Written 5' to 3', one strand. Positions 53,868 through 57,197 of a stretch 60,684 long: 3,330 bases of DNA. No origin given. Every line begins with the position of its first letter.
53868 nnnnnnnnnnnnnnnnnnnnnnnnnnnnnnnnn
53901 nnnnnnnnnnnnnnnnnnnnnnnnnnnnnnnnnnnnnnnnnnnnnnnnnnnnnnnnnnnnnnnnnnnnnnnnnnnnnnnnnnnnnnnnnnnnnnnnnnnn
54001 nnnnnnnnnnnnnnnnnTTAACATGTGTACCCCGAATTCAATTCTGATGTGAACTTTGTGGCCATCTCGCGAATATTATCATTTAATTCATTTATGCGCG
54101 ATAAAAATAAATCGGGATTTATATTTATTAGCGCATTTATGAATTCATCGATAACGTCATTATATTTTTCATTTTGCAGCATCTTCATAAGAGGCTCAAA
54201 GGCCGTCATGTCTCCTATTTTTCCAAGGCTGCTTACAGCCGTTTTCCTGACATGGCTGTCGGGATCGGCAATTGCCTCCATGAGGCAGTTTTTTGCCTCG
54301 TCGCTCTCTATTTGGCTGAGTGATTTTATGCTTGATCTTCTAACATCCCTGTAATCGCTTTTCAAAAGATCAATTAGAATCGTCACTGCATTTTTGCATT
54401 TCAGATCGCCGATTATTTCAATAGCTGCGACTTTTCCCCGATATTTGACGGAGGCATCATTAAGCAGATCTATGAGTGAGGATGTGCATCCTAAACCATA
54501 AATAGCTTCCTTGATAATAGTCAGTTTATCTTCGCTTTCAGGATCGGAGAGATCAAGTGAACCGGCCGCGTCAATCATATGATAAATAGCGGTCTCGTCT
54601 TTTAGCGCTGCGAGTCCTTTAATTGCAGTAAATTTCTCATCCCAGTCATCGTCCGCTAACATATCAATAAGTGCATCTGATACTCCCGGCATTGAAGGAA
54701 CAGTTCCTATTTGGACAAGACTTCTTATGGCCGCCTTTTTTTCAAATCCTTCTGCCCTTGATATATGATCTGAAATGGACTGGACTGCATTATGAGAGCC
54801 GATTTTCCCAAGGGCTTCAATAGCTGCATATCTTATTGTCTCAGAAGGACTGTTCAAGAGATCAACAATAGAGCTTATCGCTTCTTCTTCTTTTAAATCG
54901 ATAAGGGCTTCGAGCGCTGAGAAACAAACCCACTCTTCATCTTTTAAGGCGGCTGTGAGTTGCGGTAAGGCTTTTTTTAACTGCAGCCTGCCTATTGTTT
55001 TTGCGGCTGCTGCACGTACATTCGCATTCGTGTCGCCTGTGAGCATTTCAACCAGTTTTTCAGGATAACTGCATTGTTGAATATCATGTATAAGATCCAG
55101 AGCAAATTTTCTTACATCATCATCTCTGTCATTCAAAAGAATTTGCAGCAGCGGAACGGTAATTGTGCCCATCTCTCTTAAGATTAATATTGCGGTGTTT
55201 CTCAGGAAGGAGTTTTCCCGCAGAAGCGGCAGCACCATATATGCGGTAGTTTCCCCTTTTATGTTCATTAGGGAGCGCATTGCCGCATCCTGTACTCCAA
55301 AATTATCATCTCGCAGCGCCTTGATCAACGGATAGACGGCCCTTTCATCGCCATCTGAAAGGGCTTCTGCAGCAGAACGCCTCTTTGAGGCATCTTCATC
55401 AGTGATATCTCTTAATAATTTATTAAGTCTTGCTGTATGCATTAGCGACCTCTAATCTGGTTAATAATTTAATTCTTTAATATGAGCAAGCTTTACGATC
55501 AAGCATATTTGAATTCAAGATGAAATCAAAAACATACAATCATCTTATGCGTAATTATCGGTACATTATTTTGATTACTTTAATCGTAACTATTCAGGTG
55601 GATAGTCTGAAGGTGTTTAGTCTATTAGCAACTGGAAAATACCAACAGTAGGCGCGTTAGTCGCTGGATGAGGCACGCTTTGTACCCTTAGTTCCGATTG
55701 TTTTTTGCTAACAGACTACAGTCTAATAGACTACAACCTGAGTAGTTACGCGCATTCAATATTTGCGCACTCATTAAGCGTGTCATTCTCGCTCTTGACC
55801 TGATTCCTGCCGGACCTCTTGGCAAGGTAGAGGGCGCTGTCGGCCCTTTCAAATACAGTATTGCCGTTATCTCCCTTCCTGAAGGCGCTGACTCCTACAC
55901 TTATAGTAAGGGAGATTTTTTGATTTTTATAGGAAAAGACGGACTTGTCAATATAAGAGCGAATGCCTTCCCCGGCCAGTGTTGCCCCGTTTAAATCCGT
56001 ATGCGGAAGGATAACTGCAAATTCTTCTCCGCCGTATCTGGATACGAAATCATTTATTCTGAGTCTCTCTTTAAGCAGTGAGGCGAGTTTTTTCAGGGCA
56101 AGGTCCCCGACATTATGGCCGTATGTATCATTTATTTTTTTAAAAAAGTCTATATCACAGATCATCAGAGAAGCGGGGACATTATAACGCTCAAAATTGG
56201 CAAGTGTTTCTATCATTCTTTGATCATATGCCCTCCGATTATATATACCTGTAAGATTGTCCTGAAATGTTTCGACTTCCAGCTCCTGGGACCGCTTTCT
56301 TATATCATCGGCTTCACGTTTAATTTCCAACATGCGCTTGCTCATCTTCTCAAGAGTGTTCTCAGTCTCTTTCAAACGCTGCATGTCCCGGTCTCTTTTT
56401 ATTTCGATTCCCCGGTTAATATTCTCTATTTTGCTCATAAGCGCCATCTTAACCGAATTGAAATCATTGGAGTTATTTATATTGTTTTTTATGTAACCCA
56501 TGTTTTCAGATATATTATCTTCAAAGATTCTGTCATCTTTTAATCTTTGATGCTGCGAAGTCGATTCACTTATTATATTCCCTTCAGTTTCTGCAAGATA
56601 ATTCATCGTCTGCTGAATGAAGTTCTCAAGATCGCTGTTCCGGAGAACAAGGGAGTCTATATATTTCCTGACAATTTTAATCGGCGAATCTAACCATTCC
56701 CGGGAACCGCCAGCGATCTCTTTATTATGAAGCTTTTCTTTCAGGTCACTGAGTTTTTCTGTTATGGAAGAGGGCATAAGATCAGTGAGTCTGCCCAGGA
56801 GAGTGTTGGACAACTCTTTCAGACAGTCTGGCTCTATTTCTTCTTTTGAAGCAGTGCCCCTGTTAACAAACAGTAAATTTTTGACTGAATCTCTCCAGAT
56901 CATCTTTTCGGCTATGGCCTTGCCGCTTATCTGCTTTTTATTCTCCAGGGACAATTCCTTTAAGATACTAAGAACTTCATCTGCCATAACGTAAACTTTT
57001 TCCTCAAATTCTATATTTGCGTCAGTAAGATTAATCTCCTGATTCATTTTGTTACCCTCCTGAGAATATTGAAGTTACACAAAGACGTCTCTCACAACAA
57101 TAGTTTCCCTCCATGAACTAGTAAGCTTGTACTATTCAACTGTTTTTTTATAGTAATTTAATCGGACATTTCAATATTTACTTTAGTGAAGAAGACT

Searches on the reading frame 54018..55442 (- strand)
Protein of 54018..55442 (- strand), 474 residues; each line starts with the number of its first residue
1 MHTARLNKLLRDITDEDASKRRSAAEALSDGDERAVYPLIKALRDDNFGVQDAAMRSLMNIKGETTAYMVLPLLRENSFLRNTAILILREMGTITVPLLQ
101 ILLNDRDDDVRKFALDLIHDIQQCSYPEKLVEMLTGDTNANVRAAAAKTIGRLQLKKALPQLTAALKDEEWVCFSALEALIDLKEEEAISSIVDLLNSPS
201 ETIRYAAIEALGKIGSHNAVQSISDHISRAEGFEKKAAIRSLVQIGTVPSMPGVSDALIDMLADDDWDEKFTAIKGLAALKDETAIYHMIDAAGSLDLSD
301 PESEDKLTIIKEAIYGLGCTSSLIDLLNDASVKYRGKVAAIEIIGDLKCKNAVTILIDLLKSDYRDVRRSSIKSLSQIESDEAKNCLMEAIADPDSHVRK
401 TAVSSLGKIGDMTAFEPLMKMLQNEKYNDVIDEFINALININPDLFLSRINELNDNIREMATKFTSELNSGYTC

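Call 17: search_protein_families(library=pfam, proteins=[window:54018-55442:-], max_evalue=0.001)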
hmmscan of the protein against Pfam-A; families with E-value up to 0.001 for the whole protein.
window:54018-55442:- (474 aa): 16 families
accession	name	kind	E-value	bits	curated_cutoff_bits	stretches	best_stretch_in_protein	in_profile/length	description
PF13646.12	HEAT_2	-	9.8e-57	189.7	27.7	6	366-438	15-87/88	HEAT repeats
PF03130.22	HEAT_PBS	-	9.6e-32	106.3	20.9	0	398-424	1-27/27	PBS lyase HEAT-like repeat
PF02985.28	HEAT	-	4.7e-31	104.3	23.5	1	190-217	3-30/31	HEAT repeat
PF13513.12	HEAT_EZ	-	5.1e-13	49.6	27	0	185-214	26-55/55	HEAT-like repeat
PF01602.26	Adaptin_N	-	9.8e-10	38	37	1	36-221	153-301/524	Adaptin N terminal region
PF00514.29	Arm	-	2e-09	37.6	20.6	0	185-214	10-39/41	Armadillo/beta-catenin-like repeat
PF24714.1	TOR1L1_N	-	5.6e-07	29.6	43.3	0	185-219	209-243/281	TORTIFOLIA1 N-terminal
PF12717.13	Cnd1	-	5.3e-06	27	26.4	0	386-467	25-103/162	non-SMC mitotic condensation complex subunit 1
PF21547.3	TTI1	-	8.5e-06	26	27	0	37-90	2-56/90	TELO2-interacting protein 1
PF11698.14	V-ATPase_H_C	-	2.4e-05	24.9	27.2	0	362-408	65-111/117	V-ATPase subunit H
PF12755.13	Vac14_Fab1_bd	-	3e-05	25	22.1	0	177-214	17-54/97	Vacuolar 14 Fab1-binding region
PF25786.1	HEAT_GCN1_C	-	3.2e-05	24.4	27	0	328-378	44-94/151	GCN1-like, C-terminal HEAT repeats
PF15787.11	DUF4704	-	0.00011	21.6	22.9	0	183-228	280-325/486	Neurobeachin/BDCP, DUF4704 alpha solenoid region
PF18991.6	DUF5724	-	0.00014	20.5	25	0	75-228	410-565/1214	Family of unknown function (DUF5724)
PF25767.1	ARM_TBCD_2nd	-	0.00068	19.5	29.7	0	129-155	81-106/245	Tubulin-specific chaperone D-like, ARM repeats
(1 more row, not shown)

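Call 57: search_protein_families(library=ncbifam, proteins=[window:54018-55442:-], max_evalue=0.01)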
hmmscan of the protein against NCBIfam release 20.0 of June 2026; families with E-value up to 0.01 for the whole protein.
window:54018-55442:- (474 aa): 9 families
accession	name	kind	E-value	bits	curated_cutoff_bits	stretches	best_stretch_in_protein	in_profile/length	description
NF045915.1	PhycobilmeDegNblB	equivalog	1.5e-29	103.1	300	2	88-247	25-190/214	phycobilisome degradation protein NblB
NF058502.1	phyc_lyase_CpcE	equivalog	1.6e-24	86.9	330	3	141-280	57-206/260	C-phycocyanin alpha-cysteine-84 phycocyanobilin lyase subunit CpcE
NF010374.0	PRK13800.1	equivalog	1.5e-18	66.5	1196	2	4-277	622-895/898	fumarate reductase/succinate dehydrogenase flavoprotein subunit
NF058515.1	phyc_lyase_CpcF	equivalog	4.9e-17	62.2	220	1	86-164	52-142/200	C-phycocyanin alpha-cysteine-84 phycocyanobilin lyase subunit CpcF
NF007244.0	PRK09687.1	equivalog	4.3e-15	55.8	275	1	335-458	146-267/285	putative lyase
NF058505.1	phyc_lyase_CpeY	equivalog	5.1e-15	55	600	2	139-288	65-213/419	C-phycoerythrin alpha-cysteine-82 phycoerythrobilin lyase CpeY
TIGR02270.1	TIGR02270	subfamily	4e-13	49.2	206.8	2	160-248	150-239/410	TIGR02270 family protein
NF045662.1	DVU0298_fam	equivalog_domain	5.1e-08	32.7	75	0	162-219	2-57/213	DVU0298 family protein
NF000955.1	PRK00099.1-1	equivalog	0.0011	18.8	85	1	141-212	82-154/168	50S ribosomal protein L10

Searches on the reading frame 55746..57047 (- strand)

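Call 17: search_protein_families(library=pfam, proteins=[window:55746-57047:-], max_evalue=0.001)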
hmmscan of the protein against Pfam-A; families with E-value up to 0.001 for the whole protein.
window:55746-57047:- (433 aa): 1 family
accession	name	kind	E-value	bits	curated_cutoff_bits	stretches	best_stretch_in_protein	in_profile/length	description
PF00990.26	GGDEF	-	5.7e-45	153.4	23.8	1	261-416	2-161/161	Diguanylate cyclase, GGDEF domain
